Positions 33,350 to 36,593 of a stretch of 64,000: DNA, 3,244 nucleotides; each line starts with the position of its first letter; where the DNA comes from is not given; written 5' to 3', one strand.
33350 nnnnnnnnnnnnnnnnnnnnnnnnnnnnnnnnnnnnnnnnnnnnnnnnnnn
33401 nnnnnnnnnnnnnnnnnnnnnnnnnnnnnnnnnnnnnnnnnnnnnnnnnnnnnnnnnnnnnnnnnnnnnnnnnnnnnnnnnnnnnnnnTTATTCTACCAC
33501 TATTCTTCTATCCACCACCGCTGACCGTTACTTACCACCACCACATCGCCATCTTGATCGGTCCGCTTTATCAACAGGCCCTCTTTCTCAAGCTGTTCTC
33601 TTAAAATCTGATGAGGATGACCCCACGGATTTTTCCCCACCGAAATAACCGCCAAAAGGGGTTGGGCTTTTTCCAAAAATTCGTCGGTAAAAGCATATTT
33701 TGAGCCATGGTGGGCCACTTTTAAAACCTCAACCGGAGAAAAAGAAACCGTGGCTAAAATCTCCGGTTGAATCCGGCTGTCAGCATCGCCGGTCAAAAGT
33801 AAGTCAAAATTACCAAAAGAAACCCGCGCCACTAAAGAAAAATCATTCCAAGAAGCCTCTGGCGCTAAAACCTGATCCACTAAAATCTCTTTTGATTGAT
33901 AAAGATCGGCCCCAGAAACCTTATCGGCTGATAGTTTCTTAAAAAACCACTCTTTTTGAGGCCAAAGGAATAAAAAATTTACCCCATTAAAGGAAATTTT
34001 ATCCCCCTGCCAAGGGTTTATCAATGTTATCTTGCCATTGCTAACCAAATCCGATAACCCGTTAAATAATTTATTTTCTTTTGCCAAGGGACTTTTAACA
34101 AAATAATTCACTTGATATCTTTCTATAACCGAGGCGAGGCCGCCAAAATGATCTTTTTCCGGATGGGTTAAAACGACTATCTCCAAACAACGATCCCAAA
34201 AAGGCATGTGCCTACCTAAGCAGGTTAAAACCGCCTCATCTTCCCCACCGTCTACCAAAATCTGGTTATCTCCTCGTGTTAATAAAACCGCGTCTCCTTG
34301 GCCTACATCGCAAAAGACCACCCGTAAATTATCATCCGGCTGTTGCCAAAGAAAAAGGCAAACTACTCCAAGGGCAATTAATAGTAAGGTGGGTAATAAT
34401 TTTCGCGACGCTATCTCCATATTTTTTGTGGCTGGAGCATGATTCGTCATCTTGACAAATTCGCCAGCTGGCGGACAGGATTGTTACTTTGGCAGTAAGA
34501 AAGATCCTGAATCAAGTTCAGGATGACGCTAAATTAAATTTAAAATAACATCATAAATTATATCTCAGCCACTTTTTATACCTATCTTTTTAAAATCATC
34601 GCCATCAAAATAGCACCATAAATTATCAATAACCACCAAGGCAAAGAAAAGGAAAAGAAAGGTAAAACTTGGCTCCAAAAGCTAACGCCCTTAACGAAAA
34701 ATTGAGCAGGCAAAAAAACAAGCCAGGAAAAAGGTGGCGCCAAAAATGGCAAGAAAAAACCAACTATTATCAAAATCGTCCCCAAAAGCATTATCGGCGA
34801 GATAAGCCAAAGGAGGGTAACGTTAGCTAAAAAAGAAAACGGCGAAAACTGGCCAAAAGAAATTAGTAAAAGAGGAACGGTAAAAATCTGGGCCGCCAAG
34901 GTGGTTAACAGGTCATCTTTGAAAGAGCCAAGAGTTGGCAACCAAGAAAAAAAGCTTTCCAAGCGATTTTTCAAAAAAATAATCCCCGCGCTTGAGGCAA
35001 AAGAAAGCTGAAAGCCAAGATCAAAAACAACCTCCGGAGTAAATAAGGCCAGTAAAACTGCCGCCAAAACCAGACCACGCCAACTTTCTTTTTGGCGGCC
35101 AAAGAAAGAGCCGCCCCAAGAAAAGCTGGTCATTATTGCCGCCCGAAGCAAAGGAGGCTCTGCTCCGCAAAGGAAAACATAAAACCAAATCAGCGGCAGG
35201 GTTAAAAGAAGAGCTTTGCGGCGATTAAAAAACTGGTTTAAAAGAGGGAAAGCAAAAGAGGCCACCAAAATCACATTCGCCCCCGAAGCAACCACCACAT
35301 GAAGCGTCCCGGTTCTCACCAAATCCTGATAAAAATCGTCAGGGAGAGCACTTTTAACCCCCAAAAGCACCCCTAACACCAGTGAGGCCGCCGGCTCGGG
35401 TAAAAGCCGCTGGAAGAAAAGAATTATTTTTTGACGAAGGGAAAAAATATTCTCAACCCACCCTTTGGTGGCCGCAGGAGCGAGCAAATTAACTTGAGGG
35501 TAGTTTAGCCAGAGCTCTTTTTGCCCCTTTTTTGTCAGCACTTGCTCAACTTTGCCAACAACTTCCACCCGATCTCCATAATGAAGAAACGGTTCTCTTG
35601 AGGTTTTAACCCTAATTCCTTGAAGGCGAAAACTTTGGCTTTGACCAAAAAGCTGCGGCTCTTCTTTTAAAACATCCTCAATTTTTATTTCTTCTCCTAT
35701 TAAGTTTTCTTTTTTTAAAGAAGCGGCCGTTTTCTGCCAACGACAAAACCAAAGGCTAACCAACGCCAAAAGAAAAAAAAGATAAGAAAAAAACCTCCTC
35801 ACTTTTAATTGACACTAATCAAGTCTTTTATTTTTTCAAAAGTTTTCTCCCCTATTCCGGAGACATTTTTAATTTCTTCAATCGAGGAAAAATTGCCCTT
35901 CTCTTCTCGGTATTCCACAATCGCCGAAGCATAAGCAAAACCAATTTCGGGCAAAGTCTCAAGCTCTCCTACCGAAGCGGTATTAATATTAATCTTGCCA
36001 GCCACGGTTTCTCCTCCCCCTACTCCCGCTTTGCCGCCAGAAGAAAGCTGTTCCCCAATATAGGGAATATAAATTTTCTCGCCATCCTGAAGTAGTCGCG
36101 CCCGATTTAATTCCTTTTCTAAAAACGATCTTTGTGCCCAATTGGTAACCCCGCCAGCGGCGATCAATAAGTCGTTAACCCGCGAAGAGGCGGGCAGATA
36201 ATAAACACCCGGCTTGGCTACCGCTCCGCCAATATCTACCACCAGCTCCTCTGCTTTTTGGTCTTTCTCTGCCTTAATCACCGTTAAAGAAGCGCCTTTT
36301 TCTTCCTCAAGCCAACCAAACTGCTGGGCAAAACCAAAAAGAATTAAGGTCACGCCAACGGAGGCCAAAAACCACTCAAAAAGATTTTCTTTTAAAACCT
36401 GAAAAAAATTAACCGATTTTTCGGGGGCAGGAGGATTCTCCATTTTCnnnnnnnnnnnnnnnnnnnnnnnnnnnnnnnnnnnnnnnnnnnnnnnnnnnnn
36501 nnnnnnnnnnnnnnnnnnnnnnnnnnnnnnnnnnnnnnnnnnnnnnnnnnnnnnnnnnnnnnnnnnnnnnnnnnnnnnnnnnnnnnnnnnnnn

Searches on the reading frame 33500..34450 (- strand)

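Call 6: search_protein_families(library=pfam, proteins=[window:33500-34450:-], max_evalue=0.01)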
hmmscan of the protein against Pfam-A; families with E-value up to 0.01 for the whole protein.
window:33500-34450:- (316 aa): 3 families
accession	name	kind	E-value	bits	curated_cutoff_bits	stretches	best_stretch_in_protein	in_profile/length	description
PF00753.33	Lactamase_B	-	1.1e-07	32.4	22.7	1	48-123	2-78/196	Metallo-beta-lactamase superfamily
PF25281.1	MBL_MAP1B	-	0.00017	21.1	37.6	1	49-112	28-88/279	MAP1B MBL-like domain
PF12706.13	Lactamase_B_2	-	0.0065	16.5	27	0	63-122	2-66/200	Beta-lactamase superfamily domain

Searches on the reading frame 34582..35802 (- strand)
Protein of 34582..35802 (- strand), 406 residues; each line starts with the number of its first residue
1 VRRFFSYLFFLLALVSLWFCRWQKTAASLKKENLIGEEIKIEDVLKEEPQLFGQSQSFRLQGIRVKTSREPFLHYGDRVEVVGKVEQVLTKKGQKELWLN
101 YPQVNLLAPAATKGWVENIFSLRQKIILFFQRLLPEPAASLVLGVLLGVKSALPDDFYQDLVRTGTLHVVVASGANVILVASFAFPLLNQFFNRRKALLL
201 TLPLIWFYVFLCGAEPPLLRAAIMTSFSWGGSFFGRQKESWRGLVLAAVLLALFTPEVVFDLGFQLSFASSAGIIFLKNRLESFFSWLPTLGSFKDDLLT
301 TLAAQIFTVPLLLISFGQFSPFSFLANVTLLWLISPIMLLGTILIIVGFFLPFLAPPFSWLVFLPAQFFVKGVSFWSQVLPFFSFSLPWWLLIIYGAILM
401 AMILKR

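Call 6: search_protein_families(library=pfam, proteins=[window:34582-35802:-], max_evalue=0.01)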
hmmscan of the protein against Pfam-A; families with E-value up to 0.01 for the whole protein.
window:34582-35802:- (406 aa): 2 families
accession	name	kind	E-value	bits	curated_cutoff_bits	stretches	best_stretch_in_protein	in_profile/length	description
PF03772.21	Competence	-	1.5e-51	175.8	23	1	146-404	2-265/270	Competence protein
PF13567.11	DUF4131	-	8.5e-06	26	31.6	1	2-85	29-130/165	Domain of unknown function (DUF4131)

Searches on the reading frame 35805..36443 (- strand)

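Call 55: search_protein_families(library=pfam, proteins=[window:35805-36443:-], max_evalue=0.01)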
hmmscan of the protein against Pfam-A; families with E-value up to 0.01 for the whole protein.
window:35805-36443:- (212 aa): 7 families
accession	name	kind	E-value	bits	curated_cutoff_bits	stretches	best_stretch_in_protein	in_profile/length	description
PF12836.13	HHH_3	-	6e-22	78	27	1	149-209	4-64/65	Helix-hairpin-helix motif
PF00633.29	HHH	-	3.7e-09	36.4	24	1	181-206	3-28/30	Helix-hairpin-helix motif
PF10531.15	SLBB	-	5e-09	36.3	27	1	68-110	1-45/55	SLBB domain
PF03934.19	T2SSK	-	0.00015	22.5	24.2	1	151-212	1-63/63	Type II secretion system (T2SS), protein K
PF12826.13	HHH_2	-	0.00032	21.2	27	0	152-186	28-62/64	Helix-hairpin-helix motif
PF04919.18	DUF655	-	0.0036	17.7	22.2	1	158-194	115-150/181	Protein of unknown function (DUF655)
PF14520.12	HHH_5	-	0.0044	17.9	27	0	186-206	32-52/57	Helix-hairpin-helix domain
